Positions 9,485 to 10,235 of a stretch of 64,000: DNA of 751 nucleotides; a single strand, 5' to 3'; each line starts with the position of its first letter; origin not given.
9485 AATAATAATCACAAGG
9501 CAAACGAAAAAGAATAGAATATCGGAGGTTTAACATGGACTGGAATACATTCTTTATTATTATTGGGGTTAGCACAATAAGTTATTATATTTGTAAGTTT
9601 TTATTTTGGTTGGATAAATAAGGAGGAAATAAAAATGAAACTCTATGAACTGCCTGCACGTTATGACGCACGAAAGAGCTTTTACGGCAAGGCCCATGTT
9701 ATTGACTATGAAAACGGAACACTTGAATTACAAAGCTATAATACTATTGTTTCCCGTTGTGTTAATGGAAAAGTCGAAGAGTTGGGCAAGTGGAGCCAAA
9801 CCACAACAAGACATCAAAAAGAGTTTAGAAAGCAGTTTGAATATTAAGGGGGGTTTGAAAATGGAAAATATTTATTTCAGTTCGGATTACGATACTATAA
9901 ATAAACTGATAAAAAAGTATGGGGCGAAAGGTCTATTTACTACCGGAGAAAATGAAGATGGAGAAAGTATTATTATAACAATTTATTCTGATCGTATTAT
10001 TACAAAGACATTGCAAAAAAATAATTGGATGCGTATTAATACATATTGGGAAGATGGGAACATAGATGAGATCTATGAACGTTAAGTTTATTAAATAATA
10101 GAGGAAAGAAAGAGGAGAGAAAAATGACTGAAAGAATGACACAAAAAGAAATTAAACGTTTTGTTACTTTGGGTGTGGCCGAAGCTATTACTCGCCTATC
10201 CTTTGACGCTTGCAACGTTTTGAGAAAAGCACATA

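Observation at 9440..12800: Island of about 13 tiny genes with a private promoter class, bracketed by non-coding arrays: candidate host-takeover or anti-defence module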

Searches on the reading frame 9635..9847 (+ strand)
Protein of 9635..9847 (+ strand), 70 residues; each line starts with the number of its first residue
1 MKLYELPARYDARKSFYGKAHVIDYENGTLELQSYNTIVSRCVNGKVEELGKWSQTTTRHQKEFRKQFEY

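Call 6: search_protein_families(library=pfam, proteins=[window:9635-9847:+], max_evalue=0.1)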
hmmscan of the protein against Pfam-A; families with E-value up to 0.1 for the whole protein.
window:9635-9847:+ (70 aa): 0 families

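Call 7: search_protein_families(library=phrogs, proteins=[window:9635-9847:+], max_evalue=0.1)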
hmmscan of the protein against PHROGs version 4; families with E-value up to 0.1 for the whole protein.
window:9635-9847:+ (70 aa): 3 families
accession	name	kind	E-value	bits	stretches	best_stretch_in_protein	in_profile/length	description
phrog_4264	-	unknown function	5.2e-21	75.8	1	3-68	9-75/93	-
phrog_5643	-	unknown function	1e-05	26.1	1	19-66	9-58/79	-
phrog_4101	-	unknown function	0.032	15.3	1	1-49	1-49/80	-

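Call 39: find_homologous_proteins(query=window:9635-9847:+, max_evalue=0.001)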
Query window:9635-9847:+ (70 aa): 773 proteins with E <= 0.001 among 773 candidates; the best 120 are listed.
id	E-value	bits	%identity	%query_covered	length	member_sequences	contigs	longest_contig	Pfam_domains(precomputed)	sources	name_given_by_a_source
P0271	7.4e-38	144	93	100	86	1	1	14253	PF26096.1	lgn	-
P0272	8.5e-37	141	93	99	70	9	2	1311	PF26096.1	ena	-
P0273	1.3e-36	140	93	99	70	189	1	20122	PF26096.1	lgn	-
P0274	1.6e-36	140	91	100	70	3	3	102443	PF26096.1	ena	-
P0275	2.1e-36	140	93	99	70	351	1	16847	PF26096.1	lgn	-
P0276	1.2e-35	137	89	100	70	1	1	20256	PF26096.1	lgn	-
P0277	1.3e-35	137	90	99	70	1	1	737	PF26096.1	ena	-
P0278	1.8e-35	137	91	99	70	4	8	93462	PF26096.1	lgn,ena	-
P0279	2.1e-35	137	87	100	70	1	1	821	PF26096.1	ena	-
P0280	2.6e-35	136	88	99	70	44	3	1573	PF26096.1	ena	-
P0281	2.7e-35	136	88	99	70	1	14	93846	PF26096.1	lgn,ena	-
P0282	3.6e-35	136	90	99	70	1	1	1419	PF26096.1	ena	-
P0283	4.4e-35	136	89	100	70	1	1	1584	PF26096.1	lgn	-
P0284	4.9e-35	135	88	99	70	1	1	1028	PF26096.1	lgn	-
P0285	5.0e-35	135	90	99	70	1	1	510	PF26096.1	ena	-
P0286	5.0e-35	135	90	99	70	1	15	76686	PF26096.1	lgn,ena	-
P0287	5.2e-35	135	90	99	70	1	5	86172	PF26096.1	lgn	-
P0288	5.2e-35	135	90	99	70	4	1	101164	PF26096.1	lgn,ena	-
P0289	5.3e-35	135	88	99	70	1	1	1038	PF26096.1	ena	-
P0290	5.3e-35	135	90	99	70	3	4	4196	PF26096.1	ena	-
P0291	5.4e-35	135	90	99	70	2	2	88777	PF26096.1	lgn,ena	-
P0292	5.5e-35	135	88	99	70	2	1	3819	PF26096.1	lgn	-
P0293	5.7e-35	135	88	99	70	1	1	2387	PF26096.1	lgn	-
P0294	6.0e-35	135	87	100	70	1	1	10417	PF26096.1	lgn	-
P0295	6.4e-35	135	87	99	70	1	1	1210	PF26096.1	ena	-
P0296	7.0e-35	135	88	99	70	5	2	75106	PF26096.1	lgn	-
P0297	7.3e-35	135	86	99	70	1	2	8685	PF26096.1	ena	-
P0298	9.1e-35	135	88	99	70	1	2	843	PF26096.1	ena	-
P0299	9.2e-35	135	88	99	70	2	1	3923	PF26096.1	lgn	-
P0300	9.3e-35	135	88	99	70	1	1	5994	PF26096.1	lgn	-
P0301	9.4e-35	135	88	99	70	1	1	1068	PF26096.1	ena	-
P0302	9.5e-35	135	88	99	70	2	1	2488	PF26096.1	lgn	-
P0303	1.0e-34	134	88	99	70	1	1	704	PF26096.1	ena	-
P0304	1.3e-34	134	88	99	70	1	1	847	PF26096.1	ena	-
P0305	1.3e-34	134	87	99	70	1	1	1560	PF26096.1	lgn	-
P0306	1.3e-34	134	89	100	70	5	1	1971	PF26096.1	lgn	-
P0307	1.3e-34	134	88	99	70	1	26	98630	PF26096.1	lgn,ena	-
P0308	1.4e-34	134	87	99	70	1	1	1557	PF26096.1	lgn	-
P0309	1.4e-34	134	88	99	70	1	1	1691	PF26096.1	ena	-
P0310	1.4e-34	134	87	99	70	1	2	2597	PF26096.1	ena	-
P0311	1.5e-34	134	87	99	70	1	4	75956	PF26096.1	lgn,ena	-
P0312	1.5e-34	134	87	99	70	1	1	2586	PF26096.1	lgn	-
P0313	1.7e-34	134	87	99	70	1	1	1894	PF26096.1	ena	-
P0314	1.7e-34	134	86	99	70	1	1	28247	PF26096.1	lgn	-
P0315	1.9e-34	134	87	99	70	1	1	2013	PF26096.1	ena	-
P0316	1.9e-34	134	87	99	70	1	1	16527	PF26096.1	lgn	-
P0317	2.0e-34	134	88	99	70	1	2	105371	PF26096.1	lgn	-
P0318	2.0e-34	134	87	99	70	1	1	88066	PF26096.1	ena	-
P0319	2.1e-34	133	88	99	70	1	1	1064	PF26096.1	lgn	-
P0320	2.2e-34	133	90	99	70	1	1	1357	PF26096.1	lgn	-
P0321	2.5e-34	133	87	99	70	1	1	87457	PF26096.1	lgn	-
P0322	2.5e-34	133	88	99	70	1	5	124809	PF26096.1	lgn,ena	-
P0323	2.6e-34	133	86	99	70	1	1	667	PF26096.1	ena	-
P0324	2.7e-34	133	87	99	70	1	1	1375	PF26096.1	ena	-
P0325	2.7e-34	133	88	99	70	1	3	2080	PF26096.1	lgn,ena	-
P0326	2.7e-34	133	88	99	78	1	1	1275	PF26096.1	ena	-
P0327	2.7e-34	133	88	99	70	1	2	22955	PF26096.1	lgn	-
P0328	2.8e-34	133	87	99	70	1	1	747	PF26096.1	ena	-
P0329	2.8e-34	133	87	99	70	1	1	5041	PF26096.1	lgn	-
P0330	2.8e-34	133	87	99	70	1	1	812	PF26096.1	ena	-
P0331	2.8e-34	133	90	99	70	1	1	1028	PF26096.1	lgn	-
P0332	3.0e-34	133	88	99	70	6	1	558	PF26096.1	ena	-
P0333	3.1e-34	133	87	99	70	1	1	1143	PF26096.1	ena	-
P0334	3.1e-34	133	87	99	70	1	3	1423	PF26096.1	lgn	-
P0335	3.1e-34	133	87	99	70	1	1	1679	PF26096.1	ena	-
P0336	3.2e-34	133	86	99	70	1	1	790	PF26096.1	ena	-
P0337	3.3e-34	133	87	99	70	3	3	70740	PF26096.1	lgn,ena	-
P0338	3.4e-34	133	86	99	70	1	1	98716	PF26096.1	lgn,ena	-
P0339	3.4e-34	133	86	99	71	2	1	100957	PF26096.1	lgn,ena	-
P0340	3.6e-34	133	87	99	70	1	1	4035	PF26096.1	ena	-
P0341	3.6e-34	133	87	99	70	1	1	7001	PF26096.1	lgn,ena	-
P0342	3.6e-34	133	88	99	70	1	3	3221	PF26096.1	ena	-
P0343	3.7e-34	133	87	99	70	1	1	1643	PF26096.1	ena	-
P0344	3.7e-34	133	87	99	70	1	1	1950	PF26096.1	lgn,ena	-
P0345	3.8e-34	133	90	97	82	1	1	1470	PF26096.1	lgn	-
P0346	3.8e-34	133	88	99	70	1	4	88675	PF26096.1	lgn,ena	-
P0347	3.9e-34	133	87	99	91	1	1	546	PF26096.1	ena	-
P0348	4.0e-34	133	86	99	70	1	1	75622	PF26096.1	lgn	-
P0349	4.0e-34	133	87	99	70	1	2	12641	PF26096.1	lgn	-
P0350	4.1e-34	133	87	99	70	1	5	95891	PF26096.1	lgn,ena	-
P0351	4.2e-34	133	88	99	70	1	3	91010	PF26096.1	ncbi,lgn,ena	-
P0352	4.6e-34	132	88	99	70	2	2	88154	PF26096.1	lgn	-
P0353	4.9e-34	132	86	99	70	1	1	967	PF26096.1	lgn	-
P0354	4.9e-34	132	84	99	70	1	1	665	PF26096.1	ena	-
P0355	5.0e-34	132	87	99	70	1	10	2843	PF26096.1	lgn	-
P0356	5.0e-34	132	87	99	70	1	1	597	PF26096.1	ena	-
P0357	5.0e-34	132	87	99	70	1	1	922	PF26096.1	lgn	-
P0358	5.0e-34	132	87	99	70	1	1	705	PF26096.1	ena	-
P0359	5.0e-34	132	87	99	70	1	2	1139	PF26096.1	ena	-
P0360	5.1e-34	132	87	99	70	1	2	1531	PF26096.1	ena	-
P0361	5.1e-34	132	87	99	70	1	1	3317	PF26096.1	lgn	-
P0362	5.1e-34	132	87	99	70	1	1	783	PF26096.1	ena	-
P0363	5.1e-34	132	87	99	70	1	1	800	PF26096.1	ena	-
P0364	5.1e-34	132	86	99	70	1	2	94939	PF26096.1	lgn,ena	-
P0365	5.5e-34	132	87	99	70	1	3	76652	PF26096.1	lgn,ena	-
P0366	5.5e-34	132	87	99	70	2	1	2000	PF26096.1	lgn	-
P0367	5.6e-34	132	90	99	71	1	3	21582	PF26096.1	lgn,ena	-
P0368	6.0e-34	132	88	97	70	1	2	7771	PF26096.1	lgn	-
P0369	6.7e-34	132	87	99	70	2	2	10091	PF26096.1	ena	-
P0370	7.0e-34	132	87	99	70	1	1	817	PF26096.1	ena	-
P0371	7.0e-34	132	88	99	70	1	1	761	PF26096.1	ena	-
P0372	7.0e-34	132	86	99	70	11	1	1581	PF26096.1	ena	-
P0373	7.0e-34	132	86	99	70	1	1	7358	PF26096.1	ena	-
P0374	7.1e-34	132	87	99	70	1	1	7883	PF26096.1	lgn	-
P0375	7.2e-34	132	87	99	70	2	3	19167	PF26096.1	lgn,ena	-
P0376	7.2e-34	132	87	99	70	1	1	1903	PF26096.1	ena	-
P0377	7.3e-34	132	88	99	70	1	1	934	PF26096.1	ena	-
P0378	7.4e-34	132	87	99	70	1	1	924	PF26096.1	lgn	-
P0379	7.6e-34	132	90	99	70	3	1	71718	PF26096.1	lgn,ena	-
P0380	8.0e-34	132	87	99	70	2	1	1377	PF26096.1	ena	-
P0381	8.0e-34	132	88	99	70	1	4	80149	PF26096.1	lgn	-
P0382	9.1e-34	131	84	99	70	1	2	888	PF26096.1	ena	-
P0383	9.4e-34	131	86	99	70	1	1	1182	PF26096.1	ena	-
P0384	9.5e-34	131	86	99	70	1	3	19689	PF26096.1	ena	-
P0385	9.8e-34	131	86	99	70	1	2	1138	PF26096.1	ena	-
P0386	9.9e-34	131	87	99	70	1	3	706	PF26096.1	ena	-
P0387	1.0e-33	131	86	99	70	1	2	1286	PF26096.1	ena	-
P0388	1.0e-33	131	86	99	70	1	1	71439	PF26096.1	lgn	-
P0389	1.0e-33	131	88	99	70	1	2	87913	PF26096.1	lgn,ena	-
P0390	1.0e-33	131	88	99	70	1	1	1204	PF26096.1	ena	-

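Call 59: search_protein_families(library=ncbifam, proteins=[window:9635-9847:+], max_evalue=0.1)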
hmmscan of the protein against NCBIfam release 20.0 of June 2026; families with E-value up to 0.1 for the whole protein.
window:9635-9847:+ (70 aa): 0 families

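Call 67: search_solved_structures(query=A6, max_evalue=10)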
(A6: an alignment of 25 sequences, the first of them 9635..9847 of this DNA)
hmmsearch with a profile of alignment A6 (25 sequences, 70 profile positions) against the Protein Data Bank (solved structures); distinct sequences matched with E-value up to 10: 4.
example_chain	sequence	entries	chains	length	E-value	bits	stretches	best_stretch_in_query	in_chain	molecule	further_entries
6fyk_A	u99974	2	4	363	0.73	13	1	4-40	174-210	Dual specificity protein kinase CLK2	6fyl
3nr9_A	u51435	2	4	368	0.74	12.9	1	4-40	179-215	Dual specificity protein kinase CLK2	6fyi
5unp_A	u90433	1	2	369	0.74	12.9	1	4-40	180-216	Dual specificity protein kinase CLK2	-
3do8_A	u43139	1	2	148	0.87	12.7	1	1-56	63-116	Phosphopantetheine adenylyltransferase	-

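Call 71: predict_structure(alignment_id=A6)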
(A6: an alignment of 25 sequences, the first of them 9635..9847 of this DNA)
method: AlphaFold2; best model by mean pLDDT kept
length: 70 residues; sequences in the alignment: 25
mean_pLDDT: 75.5   pTM: 0.58
mean pLDDT of the five models: 75.5, 74.8, 74.4, 71.3, 43.0
residues with pLDDT >= 90: 0; 70-90: 53; 50-70: 17; < 50: 0
segments of 3 or more residues with pLDDT < 50: none
pLDDT, mean of each block of 10 residues (from residue 1): 74 59 86 81 83 70 77
secondary structure, 60 per line:
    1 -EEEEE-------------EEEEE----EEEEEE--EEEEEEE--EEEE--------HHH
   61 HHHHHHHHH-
elements in order: E2-6 E20-24 E29-34 E37-43 E46-49 H58-69

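Call 73: fold_search(model_id=the predicted structure, library=pdb)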
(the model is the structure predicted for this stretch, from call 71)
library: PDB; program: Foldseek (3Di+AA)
matches with E <= 10: 592; with E <= 0.001: 0
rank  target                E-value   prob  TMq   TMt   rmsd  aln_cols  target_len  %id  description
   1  1z5l_A                8.1e-01  0.23  0.36  0.12   6.5        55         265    9  Structure of a highly potent short-chain galactosyl ceramide agonist bound to CD1D (released 2005-07-19)
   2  6mji_A                8.6e-01  0.23  0.36  0.12   6.5        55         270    9  Crystal structure of the mCD1d/xxs (JJ304) /iNKTCR ternary complex (released 2019-01-09)
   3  4g59_C                9.1e-01  0.23  0.35  0.12   5.7        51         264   14  Crystal structure of the murine cytomegalovirus MHC-I homolog m152 with ligand RAE-1 gamma (released 2012-12-19)
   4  6cyw_A                9.1e-01  0.23  0.36  0.12   6.5        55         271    9  Structure of sphingomyelin in complex with mouse CD1d (released 2019-04-10)
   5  6c6h_A                9.1e-01  0.21  0.35  0.12   6.5        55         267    9  Structure of glycolipid aGSA[8,P5m] in complex with mouse CD1d (released 2019-01-30)
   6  7qin_L                9.1e-01  0.11  0.24  0.04   9.5        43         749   23  In situ structure of actomyosin complex in skeletal sarcomere (released 2022-02-16)
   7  1q7h                  9.7e-01  0.57  0.46  0.23   5.6        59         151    7  Structure of a Conserved PUA Domain Protein from Thermoplasma acidophilum (released 2004-01-20)
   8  2gaz_A                1.2e+00  0.21  0.38  0.13   6.3        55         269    9  Mycobacterial lipoglycan presentation by CD1d (released 2006-09-26)
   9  3ubx_A                1.2e+00  0.20  0.36  0.12   6.5        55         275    9  Crystal structure of the mouse CD1d-C20:2-aGalCer-L363 mAb Fab complex (released 2011-11-16)
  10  6ojp_A                1.3e+00  0.18  0.36  0.12   6.5        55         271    9  Structure of glycolipid alpha-GSA[8,6P] in complex with mouse CD1d (released 2019-08-21)
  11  8kbc_I                1.3e+00  0.06  0.24  0.16   9.4        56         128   11  Structure of CmTad1 complexed with cAAA (released 2024-08-21)
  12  5fkp_A                1.4e+00  0.20  0.37  0.12   6.4        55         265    9  Crystal structure of the mouse CD1d in complex with the p99 peptide (released 2016-03-30)
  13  8sgm_A                1.4e+00  0.16  0.38  0.13   6.2        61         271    8  Crystal Structure of CD1d-lipid complexed with Beta-2-Microglobulin, TCR Alpha-Chain and TCR Beta-Chain (released 2024-04-24)
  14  6v7y_A                1.4e+00  0.13  0.36  0.12  10.1        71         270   10  Human CD1d presenting alpha-Galactosylceramide in complex with VHH nanobody 1D5 (released 2020-09-16)
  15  9yop_B                1.4e+00  0.13  0.27  0.03   7.1        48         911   17  Cryo-EM structure of human beta-cardiac myosin in the interacting-heads motif and S2-FH docked state (released 2026-04-08)
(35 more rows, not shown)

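Call 86: find_encoding_contigs(protein=P0307, flank=7000, max_places=10)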
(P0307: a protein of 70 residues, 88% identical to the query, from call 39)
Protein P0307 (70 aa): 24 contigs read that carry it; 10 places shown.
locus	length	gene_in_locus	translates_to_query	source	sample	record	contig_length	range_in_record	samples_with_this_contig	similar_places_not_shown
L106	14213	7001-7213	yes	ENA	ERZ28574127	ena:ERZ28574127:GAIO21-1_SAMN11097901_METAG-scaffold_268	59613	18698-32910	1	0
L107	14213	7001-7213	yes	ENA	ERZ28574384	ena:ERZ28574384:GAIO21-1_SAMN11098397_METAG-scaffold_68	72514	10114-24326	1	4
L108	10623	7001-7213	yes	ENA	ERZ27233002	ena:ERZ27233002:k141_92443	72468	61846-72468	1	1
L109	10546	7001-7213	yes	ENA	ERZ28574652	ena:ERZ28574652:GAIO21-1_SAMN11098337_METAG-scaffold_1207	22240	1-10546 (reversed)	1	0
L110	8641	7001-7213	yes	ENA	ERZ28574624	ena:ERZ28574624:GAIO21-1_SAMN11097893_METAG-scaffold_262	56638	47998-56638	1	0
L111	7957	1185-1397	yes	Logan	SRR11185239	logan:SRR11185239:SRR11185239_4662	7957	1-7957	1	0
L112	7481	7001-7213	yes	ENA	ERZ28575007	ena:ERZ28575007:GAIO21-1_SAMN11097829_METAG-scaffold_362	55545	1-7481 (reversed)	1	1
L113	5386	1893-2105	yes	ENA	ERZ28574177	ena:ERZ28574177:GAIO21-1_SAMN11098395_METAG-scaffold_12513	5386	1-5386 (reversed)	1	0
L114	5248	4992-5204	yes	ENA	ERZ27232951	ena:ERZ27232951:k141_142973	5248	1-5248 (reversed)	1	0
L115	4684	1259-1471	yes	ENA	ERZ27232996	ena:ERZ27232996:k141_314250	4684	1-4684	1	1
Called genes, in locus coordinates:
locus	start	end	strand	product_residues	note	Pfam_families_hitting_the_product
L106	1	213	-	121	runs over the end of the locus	PF18291:HU-HIG (weak), PF00216:Bac_DNA_binding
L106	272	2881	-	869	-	PF05183:RdRP (weak)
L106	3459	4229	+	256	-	PF01541:GIY-YIG (weak), PF07460:NUMOD3, PF22083:I-HmuI_NUMOD-like (weak)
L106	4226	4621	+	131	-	PF11753:DUF3310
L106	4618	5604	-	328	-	-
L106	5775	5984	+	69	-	-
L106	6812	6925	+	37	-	-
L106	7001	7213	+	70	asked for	PF26096:DUF8033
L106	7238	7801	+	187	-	-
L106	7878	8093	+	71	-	-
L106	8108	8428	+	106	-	-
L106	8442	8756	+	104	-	-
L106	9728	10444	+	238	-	PF13392:HNH_3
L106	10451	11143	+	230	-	PF01368:DHH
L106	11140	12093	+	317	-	-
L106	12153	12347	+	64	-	-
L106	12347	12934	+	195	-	PF06725:3D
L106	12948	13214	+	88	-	-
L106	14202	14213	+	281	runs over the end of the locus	PF02899:Phage_int_SAM_1 (weak), PF00589:Phage_integrase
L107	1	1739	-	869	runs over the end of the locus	PF05183:RdRP (weak)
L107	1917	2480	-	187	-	PF01541:GIY-YIG (weak)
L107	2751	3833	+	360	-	PF10544:T5orf172, PF13455:MUG113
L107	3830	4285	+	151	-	PF11753:DUF3310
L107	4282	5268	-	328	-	-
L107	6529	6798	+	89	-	-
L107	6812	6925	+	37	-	-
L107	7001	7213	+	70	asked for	PF26096:DUF8033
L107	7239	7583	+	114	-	-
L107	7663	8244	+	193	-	-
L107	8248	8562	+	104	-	-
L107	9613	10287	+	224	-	PF01368:DHH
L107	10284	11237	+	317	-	PF17768:RecJ_OB (faint)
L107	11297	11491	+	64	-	-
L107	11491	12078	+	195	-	PF06725:3D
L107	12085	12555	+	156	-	-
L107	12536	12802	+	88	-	-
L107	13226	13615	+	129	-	-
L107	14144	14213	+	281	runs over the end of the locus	PF02899:Phage_int_SAM_1 (weak), PF00589:Phage_integrase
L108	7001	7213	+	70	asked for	PF26096:DUF8033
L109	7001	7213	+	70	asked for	PF26096:DUF8033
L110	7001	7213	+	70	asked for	PF26096:DUF8033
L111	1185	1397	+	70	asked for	PF26096:DUF8033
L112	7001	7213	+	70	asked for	PF26096:DUF8033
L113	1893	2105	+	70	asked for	PF26096:DUF8033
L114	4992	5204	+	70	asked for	PF26096:DUF8033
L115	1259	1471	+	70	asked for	PF26096:DUF8033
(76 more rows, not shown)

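Call 88: search_protein_families(library=pfam, proteins=[L106:7238-7801:+, L107:7663-8244:+, L106:7878-8093:+, L106:8108-8428:+, L106:8442-8756:+], max_evalue=0.05)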
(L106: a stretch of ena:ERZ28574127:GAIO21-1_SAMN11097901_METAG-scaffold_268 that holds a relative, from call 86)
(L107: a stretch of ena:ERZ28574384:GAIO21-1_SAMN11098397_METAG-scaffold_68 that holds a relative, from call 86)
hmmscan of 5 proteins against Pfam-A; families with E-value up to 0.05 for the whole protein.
L106:7238-7801:+ (187 aa): 1 family
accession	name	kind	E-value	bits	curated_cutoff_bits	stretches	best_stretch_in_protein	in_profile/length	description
PF23977.1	Pam3_Gp34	-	0.00097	19.5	27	1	56-128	50-114/235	Pam3 phage gp34-like protein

L107:7663-8244:+ (193 aa): 0 families

L106:7878-8093:+ (71 aa): 0 families

L106:8108-8428:+ (106 aa): 0 families

L106:8442-8756:+ (104 aa): 0 families

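Call 89: search_protein_families(library=padloc, proteins=[window:9635-9847:+], max_evalue=0.1)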
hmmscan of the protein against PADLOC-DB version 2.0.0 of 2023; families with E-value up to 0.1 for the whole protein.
window:9635-9847:+ (70 aa): 0 families

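Call 90: search_protein_families(library=phrogs, proteins=[L107:7663-8244:+, L106:7238-7801:+], max_evalue=0.01)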
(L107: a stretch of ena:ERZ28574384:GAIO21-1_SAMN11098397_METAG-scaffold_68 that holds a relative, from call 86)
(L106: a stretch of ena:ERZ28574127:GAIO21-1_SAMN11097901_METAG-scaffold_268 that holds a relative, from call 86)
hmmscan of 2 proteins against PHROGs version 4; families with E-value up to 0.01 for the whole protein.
L107:7663-8244:+ (193 aa): 0 families

L106:7238-7801:+ (187 aa): 1 family
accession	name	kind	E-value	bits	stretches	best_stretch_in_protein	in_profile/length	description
phrog_2402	-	unknown function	0.004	17.7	1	55-156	72-161/292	-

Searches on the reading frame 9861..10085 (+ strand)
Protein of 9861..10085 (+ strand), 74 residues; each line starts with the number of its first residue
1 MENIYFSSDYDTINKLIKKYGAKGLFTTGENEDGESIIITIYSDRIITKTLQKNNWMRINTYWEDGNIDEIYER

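Call 6: search_protein_families(library=pfam, proteins=[window:9861-10085:+], max_evalue=0.1)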
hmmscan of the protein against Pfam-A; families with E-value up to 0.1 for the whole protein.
window:9861-10085:+ (74 aa): 0 families

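Call 7: search_protein_families(library=phrogs, proteins=[window:9861-10085:+], max_evalue=0.1)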
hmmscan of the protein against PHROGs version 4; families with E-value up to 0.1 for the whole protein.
window:9861-10085:+ (74 aa): 0 families

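Call 59: search_protein_families(library=ncbifam, proteins=[window:9861-10085:+], max_evalue=0.1)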
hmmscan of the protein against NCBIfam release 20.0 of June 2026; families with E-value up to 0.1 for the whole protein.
window:9861-10085:+ (74 aa): 1 family
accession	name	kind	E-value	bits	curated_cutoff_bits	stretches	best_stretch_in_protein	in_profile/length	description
TIGR00509.1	bisC_fam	subfamily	0.045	11.9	1017.55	1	8-69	498-557/772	molybdopterin guanine dinucleotide-containing S/N-oxide reductase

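Call 89: search_protein_families(library=padloc, proteins=[window:9861-10085:+], max_evalue=0.1)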
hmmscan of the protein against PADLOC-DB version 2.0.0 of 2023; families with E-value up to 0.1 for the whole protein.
window:9861-10085:+ (74 aa): 0 families
